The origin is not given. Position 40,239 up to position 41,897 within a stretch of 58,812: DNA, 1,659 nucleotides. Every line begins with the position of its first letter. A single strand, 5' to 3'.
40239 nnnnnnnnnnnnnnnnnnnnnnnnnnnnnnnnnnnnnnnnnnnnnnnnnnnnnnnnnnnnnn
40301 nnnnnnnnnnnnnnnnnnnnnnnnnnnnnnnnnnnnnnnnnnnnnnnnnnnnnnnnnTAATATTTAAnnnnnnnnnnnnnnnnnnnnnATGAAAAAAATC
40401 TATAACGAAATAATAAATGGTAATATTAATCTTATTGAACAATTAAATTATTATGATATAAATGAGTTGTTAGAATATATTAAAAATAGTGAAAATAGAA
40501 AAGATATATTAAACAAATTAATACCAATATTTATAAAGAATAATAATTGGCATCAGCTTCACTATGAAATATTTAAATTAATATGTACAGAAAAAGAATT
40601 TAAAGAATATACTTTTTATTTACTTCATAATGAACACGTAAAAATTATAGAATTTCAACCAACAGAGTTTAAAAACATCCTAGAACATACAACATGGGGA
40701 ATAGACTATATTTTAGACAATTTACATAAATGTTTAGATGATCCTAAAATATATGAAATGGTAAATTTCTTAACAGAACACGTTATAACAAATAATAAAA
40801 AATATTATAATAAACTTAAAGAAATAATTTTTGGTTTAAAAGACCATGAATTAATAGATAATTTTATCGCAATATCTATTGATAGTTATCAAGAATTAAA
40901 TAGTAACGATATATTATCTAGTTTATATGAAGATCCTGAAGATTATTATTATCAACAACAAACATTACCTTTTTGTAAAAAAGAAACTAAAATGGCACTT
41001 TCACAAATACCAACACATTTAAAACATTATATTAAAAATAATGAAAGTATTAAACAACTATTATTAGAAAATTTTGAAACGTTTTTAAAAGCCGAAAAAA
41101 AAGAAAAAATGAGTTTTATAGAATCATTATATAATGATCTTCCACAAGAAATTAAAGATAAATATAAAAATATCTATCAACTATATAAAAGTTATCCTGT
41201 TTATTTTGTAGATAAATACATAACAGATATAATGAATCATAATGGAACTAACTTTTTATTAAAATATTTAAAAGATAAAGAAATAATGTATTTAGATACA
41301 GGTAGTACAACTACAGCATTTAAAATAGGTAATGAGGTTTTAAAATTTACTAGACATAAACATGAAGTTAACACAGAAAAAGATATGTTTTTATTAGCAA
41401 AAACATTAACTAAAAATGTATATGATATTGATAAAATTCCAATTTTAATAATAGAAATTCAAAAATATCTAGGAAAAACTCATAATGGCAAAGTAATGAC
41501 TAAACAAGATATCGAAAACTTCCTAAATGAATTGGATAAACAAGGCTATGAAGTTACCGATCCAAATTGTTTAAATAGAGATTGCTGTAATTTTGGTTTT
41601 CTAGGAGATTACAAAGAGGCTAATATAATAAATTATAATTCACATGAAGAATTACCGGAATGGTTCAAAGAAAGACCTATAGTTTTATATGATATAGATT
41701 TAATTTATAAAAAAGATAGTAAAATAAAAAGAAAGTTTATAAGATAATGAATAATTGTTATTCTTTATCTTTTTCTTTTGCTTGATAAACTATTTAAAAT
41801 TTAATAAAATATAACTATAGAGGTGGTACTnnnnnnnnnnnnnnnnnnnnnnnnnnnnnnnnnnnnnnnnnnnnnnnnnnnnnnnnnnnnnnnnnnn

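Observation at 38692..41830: Three-gene cassette splitting the dnaB-dnaI helicase-loader pair, bracketed by a duplicated terminator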

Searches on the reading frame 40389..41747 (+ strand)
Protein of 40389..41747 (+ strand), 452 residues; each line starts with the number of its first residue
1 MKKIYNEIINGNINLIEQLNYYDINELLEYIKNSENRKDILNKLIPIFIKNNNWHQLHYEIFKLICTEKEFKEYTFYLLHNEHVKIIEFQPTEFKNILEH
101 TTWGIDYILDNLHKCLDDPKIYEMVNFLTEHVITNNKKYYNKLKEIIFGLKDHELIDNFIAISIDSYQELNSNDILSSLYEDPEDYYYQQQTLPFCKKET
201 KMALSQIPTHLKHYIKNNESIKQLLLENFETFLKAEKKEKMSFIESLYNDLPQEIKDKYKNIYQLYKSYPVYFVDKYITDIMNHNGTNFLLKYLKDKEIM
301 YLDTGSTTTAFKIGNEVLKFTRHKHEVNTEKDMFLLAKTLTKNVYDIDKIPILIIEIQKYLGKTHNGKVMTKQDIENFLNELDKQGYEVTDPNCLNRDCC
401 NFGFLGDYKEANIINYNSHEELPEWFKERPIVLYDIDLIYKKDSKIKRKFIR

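Call 6: search_protein_families(library=pfam, proteins=[window:40389-41747:+], max_evalue=0.1)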
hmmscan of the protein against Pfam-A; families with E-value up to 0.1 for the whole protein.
window:40389-41747:+ (452 aa): 1 family
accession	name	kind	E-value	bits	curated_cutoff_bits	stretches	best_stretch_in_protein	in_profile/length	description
PF17889.6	NLRC4_HD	-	0.038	14.8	25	0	193-256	27-90/106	NLRC4 helical domain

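Call 25: search_protein_families(library=ncbifam, proteins=[window:40389-41747:+], max_evalue=0.1)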
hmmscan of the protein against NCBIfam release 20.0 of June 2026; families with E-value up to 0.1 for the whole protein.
window:40389-41747:+ (452 aa): 1 family
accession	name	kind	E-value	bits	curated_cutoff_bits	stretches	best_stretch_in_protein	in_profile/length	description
NF009505.0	PRK12863.1-6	equivalog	0.025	15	171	1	364-433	15-81/100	YciI-like protein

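Call 26: search_protein_families(library=padloc, proteins=[window:40389-41747:+], max_evalue=0.1)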
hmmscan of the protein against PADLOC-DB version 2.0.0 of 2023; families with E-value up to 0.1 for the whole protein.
window:40389-41747:+ (452 aa): 0 families

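Call 27: search_protein_families(library=phrogs, proteins=[window:40389-41747:+], max_evalue=0.1)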
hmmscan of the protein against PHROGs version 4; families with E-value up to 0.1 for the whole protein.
window:40389-41747:+ (452 aa): 0 families

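Call 28: find_homologous_proteins(query=window:40389-41747:+)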
Query window:40389-41747:+ (452 aa): 31 proteins with E <= 0.001 among 8000 candidates.
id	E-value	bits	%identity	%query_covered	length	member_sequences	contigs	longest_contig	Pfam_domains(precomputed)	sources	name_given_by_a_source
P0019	7.5e-297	1002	99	100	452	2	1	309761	-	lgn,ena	-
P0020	1.5e-120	421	46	99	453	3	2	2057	-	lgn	-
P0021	3.4e-118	414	46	99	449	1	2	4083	-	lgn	-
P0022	3.7e-118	413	46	99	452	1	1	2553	-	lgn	-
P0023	5.5e-112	393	43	97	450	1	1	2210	-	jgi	-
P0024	7.9e-110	386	45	100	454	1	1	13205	-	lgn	-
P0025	6.3e-102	360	43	100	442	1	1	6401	-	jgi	-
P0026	1.7e-98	349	41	100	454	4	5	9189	-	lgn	-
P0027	6.4e-98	347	39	99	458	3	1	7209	-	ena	-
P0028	3.7e-95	338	39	99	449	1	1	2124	-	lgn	-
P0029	3.3e-93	331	39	98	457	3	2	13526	-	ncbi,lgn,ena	-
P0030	6.9e-89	317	39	97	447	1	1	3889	-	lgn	-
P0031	3.0e-84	302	38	94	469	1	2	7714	-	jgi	-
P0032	4.3e-83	298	37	97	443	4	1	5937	-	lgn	-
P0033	7.3e-82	294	39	98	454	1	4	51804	-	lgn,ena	-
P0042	3.9e-65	239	32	97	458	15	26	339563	-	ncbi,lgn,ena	-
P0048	1.2e-43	168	29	92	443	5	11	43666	-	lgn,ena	-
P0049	9.0e-19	86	48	23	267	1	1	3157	PF17761.8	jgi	-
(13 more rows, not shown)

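Call 33: search_solved_structures(query=A3, max_evalue=10, show_alignments=2)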
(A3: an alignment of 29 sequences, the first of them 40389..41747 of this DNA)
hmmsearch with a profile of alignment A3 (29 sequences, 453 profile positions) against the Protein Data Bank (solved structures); distinct sequences matched with E-value up to 10: 0.

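Call 36: find_encoding_contigs(protein=P0019, flank=10000, max_places=3)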
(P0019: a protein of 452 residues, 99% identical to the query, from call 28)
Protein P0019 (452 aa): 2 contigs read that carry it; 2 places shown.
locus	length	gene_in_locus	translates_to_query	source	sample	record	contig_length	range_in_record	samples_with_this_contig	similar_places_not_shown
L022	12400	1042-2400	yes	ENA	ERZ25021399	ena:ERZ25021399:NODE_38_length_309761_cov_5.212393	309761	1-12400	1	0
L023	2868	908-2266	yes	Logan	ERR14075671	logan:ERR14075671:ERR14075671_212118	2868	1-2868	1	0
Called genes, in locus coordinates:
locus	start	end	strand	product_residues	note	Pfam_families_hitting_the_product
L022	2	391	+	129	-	?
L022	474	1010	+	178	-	-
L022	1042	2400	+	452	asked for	-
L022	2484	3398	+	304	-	PF03969:AFG1_ATPase (weak), PF05673:DUF815 (weak), PF01695:IstB_IS21 (weak), PF00308:Bac_DnaA (weak)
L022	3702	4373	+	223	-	-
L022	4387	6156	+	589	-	PF07973:tRNA_SAD, PF00587:tRNA-synt_2b, PF03129:HGTP_anticodon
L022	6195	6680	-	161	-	-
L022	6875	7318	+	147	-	PF02381:MraZ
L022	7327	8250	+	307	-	PF01795:Methyltransf_5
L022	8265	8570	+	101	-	PF04977:DivIC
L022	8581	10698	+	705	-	PF03717:PBP_dimer, PF00905:Transpeptidase, PF03793:PASTA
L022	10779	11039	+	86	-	PF11553:DUF3231 (weak)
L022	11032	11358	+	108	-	PF07875:Coat_F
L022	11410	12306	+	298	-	PF00005:ABC_tran, PF13304:AAA_21, PF13732:DrrA1-3_C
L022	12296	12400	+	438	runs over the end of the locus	PF12698:ABC2_membrane_3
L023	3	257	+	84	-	?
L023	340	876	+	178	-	-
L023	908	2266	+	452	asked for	-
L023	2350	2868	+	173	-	?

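Call 39: predict_structure(alignment_id=A3)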
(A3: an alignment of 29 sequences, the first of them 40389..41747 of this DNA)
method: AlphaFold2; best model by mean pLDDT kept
length: 452 residues; sequences in the alignment: 29
mean_pLDDT: 88.8   pTM: 0.81
mean pLDDT of the five models: 88.8, 88.4, 88.1, 87.9, 87.4
residues with pLDDT >= 90: 236; 70-90: 192; 50-70: 24; < 50: 0
segments of 3 or more residues with pLDDT < 50: none
pLDDT, mean of each block of 10 residues (from residue 1): 85 82 86 88 84 79 90 91 89 89 89 86 87 77 90 91 80 92 81 66 93 92 96 96 96 96 97 95 94 96 89 95 71 87 89 92 94 95 92 90 93 89 95 87 84 67
secondary structure, 60 per line:
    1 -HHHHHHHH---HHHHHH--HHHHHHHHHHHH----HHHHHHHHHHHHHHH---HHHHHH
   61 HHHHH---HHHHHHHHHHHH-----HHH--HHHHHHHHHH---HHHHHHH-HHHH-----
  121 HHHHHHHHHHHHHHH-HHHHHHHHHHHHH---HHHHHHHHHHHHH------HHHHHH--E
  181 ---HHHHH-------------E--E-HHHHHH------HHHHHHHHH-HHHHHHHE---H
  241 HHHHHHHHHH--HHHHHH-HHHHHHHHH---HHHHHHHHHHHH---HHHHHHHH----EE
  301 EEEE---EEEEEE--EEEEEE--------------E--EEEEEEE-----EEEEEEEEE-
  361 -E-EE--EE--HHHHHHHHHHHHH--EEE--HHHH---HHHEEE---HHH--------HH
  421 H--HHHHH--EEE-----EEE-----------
elements in order: H2-9 H13-18 H21-32 H37-51 H55-65 H69-80 H91-100 H104-110 H112-115 H121-135 H137-149 H153-165 H172-177 H184-188 H207-212 H219-227 H229-235 H240-250 H253-258 H260-268 H272-283 H287-294 E299-304 E308-313 E316-321 E339-345 E351-359 H372-384 E387-389 H392-395 E402-404 H424-428 E431-433 E439-441

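Call 44: fold_search(model_id=the predicted structure, library=pdb)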
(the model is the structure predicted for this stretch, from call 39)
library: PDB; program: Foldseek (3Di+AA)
matches with E <= 10: 812; with E <= 0.001: 0
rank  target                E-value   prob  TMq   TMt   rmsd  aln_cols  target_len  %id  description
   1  6k5l_B                4.9e-03  0.77  0.18  0.15  25.2       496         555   10  The crystal structure of isocitrate dehydrogenase kinase/phosphatase wtih two Mn2+ from E. coli (released 2019-07-03)
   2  6k5l_A                7.6e-03  0.60  0.18  0.14  25.9       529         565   10  The crystal structure of isocitrate dehydrogenase kinase/phosphatase wtih two Mn2+ from E. coli (released 2019-07-03)
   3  5i9f_A                1.8e-02  0.63  0.15  0.17  19.8       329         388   12  Crystal structure of designed pentatricopeptide repeat protein dPPR-U10 in complex with its target RNA U10 (released 2016-04-27)
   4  7u06_b                3.2e-02  0.25  0.14  0.09  17.2       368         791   11  Structure of the yeast TRAPPII-Rab11/Ypt32 complex in the closed/open state (composite structure) (released 2022-04-27)
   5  6d3k_A                3.7e-02  0.99  0.19  0.31   7.4       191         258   12  Crystal structure of unphosphorylated human PKR kinase domain in complex with ADP (released 2019-07-10)
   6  5i9h_A                4.8e-02  0.72  0.19  0.22  18.2       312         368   10  Crystal structure of designed pentatricopeptide repeat protein dPPR-U8G2 in complex with its target RNA U8G2 (released 2016-04-27)
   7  6een_D                5.2e-02  0.60  0.18  0.24  17.9       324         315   10  Crystal structure of a designer Pentatrico Peptide RNA binding protein, bound to a complex RNA target and featuring an (released 2019-08-21)
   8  6een_B                6.7e-02  0.57  0.18  0.24  17.9       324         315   10  Crystal structure of a designer Pentatrico Peptide RNA binding protein, bound to a complex RNA target and featuring an (released 2019-08-21)
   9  8s8e_o                7.0e-02  0.69  0.23  0.23  14.4       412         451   10  Structure of a yeast 48S-AUC preinitiation complex in closed conformation (model py48S-AUC-3.1) (released 2024-09-11)
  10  5orm                  8.5e-02  0.57  0.18  0.22  15.2       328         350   11  Crystal structure of designed cPPR-Telo1 (released 2018-06-20)
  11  9gyt_l                8.5e-02  0.51  0.19  0.19  15.9       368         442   11  High resolution structure of B. oleracea mitoribosome (released 2025-10-15)
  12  6vfk_B                8.5e-02  0.18  0.11  0.15  19.3       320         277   12  De novo designed tetrahedral nanoparticle T33_dn10 displaying 4 copies of BG505-SOSIP trimer on the surface (released 2020-07-22)
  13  6een_C                8.9e-02  0.47  0.18  0.24  17.9       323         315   10  Crystal structure of a designer Pentatrico Peptide RNA binding protein, bound to a complex RNA target and featuring an (released 2019-08-21)
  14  8p6x_J                9.3e-02  0.95  0.18  0.26   8.0       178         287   12  Cryo-EM structure of CAK in complex with inhibitor BS-194 (released 2024-03-20)
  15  6gaz_Ao               9.8e-02  0.38  0.16  0.14  15.0       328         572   13  Unique features of mammalian mitochondrial translation initiation revealed by cryo-EM. This file contains the 28S rib (released 2018-08-08)
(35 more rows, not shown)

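Call 52: find_related_loci(query=A3, collection=viral_contigs, flank=5000)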
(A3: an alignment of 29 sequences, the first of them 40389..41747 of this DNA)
Query A3 (452 aa) in viral_contigs; peptide patterns used: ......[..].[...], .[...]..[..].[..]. (x = any residue, [..] = any of these).
69 stretches matched a pattern, but none encodes a relative of the query by tblastn (E <= 1e-3).

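Call 78: search_protein_families(library=pfam, alignment_id=A3, max_evalue=1)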
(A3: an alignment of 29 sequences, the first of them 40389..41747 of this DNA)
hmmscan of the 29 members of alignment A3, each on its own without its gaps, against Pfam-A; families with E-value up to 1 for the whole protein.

A. member 1, window:40389-41747:+ (452 aa): 3 families
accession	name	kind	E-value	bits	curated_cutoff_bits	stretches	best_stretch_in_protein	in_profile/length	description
PF17889.6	NLRC4_HD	-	0.038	14.8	25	1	193-256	27-90/106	NLRC4 helical domain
PF18289.6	HU-CCDC81_euk_2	-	0.16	12.4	26.1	1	193-252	14-72/75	CCDC81 eukaryotic HU domain 2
PF18133.7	HydF_tetramer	-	0.22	11.8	22.6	0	13-76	7-70/118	Hydrogen maturase F tetramerization domain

B. families by the number of members that match (of 29 scanned): 30 families (the first 25 are shown)
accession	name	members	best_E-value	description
PF08679.17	DsrD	3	0.012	Dissimilatory sulfite reductase D (DsrD)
PF14771.11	DUF4476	1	0.021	Domain of unknown function (DUF4476)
PF13475.11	DUF4116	1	0.027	Domain of unknown function (DUF4116)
PF00627.37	UBA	1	0.029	UBA/TS-N domain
PF17889.6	NLRC4_HD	1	0.038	NLRC4 helical domain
PF10684.14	BDM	1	0.04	Putative biofilm-dependent modulation protein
PF12229.13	PG_binding_4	1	0.04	Putative peptidoglycan binding domain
PF09373.15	PMBR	1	0.042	Pseudomurein-binding repeat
PF14676.12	FANCI_S2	1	0.048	FANCI solenoid 2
PF10376.14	Mei5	1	0.07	Double-strand recombination repair protein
PF14189.11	DUF4312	1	0.072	Domain of unknown function (DUF4312)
PF02954.25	HTH_8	1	0.081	Bacterial regulatory protein, Fis family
PF24436.2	INTS7_N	1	0.093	Integrator complex subunit 7, N-terminal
PF19011.5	DUF5740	1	0.098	Family of unknown function (DUF5740)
PF17832.7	Pre-PUA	1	0.099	Pre-PUA-like domain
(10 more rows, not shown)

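Call 80: search_protein_families(library=pfam, proteins=[P0049], max_evalue=0.01)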
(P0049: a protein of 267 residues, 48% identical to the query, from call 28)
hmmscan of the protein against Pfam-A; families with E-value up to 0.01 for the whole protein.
P0049 (267 aa): 2 families
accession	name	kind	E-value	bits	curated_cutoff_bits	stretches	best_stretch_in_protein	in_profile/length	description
PF17761.7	DUF1016_N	-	4.2e-28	98.6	32.8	1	30-145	18-137/137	DUF1016 N-terminal domain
PF05292.17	MCD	-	0.0046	17.1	23.2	1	26-136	83-166/253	Malonyl-CoA decarboxylase C-terminal domain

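Call 89: find_encoding_contigs(protein=P0048, flank=6000, max_places=2)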
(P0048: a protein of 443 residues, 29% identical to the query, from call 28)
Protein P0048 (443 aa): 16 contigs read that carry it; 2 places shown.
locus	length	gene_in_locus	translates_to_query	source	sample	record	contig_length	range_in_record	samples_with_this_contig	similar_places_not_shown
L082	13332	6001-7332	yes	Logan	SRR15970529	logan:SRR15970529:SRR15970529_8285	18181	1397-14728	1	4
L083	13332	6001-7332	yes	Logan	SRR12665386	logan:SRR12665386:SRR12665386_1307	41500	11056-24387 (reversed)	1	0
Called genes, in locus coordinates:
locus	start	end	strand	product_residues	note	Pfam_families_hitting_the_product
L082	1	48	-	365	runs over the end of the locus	-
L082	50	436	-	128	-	-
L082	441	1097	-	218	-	PF01381:HTH_3 (weak), PF12844:HTH_19 (weak)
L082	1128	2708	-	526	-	PF01368:DHH, PF00571:CBS (weak), PF02833:DHHA2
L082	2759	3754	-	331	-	-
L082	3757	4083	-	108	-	-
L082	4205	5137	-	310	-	PF00126:HTH_1, PF03466:LysR_substrate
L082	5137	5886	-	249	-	-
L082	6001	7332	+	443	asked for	-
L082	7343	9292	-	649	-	PF00270:DEAD (faint), PF04851:ResIII, PF17757:UvrB_inter, PF27431:UvrB_3rd, PF00271:Helicase_C, PF12344:UvrB, PF02151:UVR (weak)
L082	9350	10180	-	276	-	PF00069:Pkinase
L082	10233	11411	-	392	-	PF02463:SMC_N (faint), PF13476:AAA_23 (faint), PF13555:AAA_29 (faint), PF00005:ABC_tran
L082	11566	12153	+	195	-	PF21827:New_glue (weak)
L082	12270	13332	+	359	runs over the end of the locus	-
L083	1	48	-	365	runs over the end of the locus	-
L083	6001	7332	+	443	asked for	-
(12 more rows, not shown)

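Call 90: find_encoding_contigs(protein=P0042, flank=6000, max_places=2)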
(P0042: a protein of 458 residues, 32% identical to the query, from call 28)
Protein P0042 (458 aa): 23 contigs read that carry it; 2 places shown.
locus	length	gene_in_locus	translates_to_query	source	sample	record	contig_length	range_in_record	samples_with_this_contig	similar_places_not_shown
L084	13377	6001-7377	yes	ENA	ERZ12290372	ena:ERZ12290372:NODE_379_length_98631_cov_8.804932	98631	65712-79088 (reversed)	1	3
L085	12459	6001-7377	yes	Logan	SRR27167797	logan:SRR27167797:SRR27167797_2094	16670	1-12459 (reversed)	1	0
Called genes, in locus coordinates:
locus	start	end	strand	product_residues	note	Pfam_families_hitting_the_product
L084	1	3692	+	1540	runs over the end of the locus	PF14480:DNA_pol3_a_NI, PF01336:tRNA_anti-codon (weak), PF02811:PHP, PF00929:RNase_T, PF07733:DNA_pol3_alpha, PF17657:DNA_pol3_finger, PF14579:HHH_6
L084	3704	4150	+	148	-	-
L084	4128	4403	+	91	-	PF07866:DUF1653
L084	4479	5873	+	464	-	PF02557:VanY, PF01509:TruB_N, PF16198:TruB_C_2 (weak)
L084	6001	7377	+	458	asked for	-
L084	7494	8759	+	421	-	PF00226:DnaJ, PF01476:LysM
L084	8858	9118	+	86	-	-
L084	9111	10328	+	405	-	PF08529:NusA_N, PF13184:KH_NusA_1st, PF26594:KH_NusA_2nd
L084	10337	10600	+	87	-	PF04296:YlxR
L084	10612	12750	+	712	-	PF04760:IF2_N, PF00009:GTP_EFTU, PF00025:Arf (weak), PF01926:MMR_HSR1, PF02421:FeoB_N (faint), PF22042:EF-G_D2, PF11987:IF-2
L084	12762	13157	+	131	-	-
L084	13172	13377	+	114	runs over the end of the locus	PF02033:RBFA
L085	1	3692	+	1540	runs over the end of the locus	PF14480:DNA_pol3_a_NI, PF01336:tRNA_anti-codon (weak), PF02811:PHP, PF00929:RNase_T, PF07733:DNA_pol3_alpha, PF17657:DNA_pol3_finger, PF14579:HHH_6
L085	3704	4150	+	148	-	-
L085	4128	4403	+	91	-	PF07866:DUF1653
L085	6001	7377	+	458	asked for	-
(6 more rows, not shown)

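Call 91: search_protein_representatives(alignment_id=A3)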
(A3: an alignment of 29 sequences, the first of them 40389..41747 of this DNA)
Query: 29 sequences, 453 profile positions. Proteins with E-value up to 0.001 (for the whole library): 209; up to 1e-10: 163; up to 1e-30: 69. The best 150 are listed.
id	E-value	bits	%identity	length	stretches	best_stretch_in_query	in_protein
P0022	4.2e-177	606.2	-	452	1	3-452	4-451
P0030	7.0e-172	589.0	-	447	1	4-452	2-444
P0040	7.8e-162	555.9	-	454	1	2-452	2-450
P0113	1.3e-158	545.2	-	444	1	4-452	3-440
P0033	2.5e-157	541.0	-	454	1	2-452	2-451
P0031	3.0e-152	524.3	-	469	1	10-451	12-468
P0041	8.0e-148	509.7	-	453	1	3-452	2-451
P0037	1.9e-146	505.2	-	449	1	1-451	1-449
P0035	8.1e-146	503.1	-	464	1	1-451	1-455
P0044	5.8e-136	470.6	-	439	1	2-452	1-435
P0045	3.6e-134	464.7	-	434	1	35-443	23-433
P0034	9.0e-119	413.9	-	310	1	144-451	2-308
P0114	3.2e-109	382.4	-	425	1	26-448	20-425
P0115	8.0e-108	377.8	-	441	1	3-452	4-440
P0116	1.0e-105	370.8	-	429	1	6-452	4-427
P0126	1.1e-62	229.0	-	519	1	2-452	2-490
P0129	8.2e-59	216.3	-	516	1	3-452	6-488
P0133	9.7e-56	206.1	-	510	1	3-447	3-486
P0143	1.2e-41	159.7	-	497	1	4-446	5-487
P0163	1.7e-32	129.5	-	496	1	4-452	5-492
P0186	8.3e-28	114.1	-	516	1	4-450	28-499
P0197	3.9e-26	108.5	-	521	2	172-447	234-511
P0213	2.9e-23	99.1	-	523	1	10-451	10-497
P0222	7.2e-22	94.5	-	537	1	18-447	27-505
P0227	4.0e-21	92.0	-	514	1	2-448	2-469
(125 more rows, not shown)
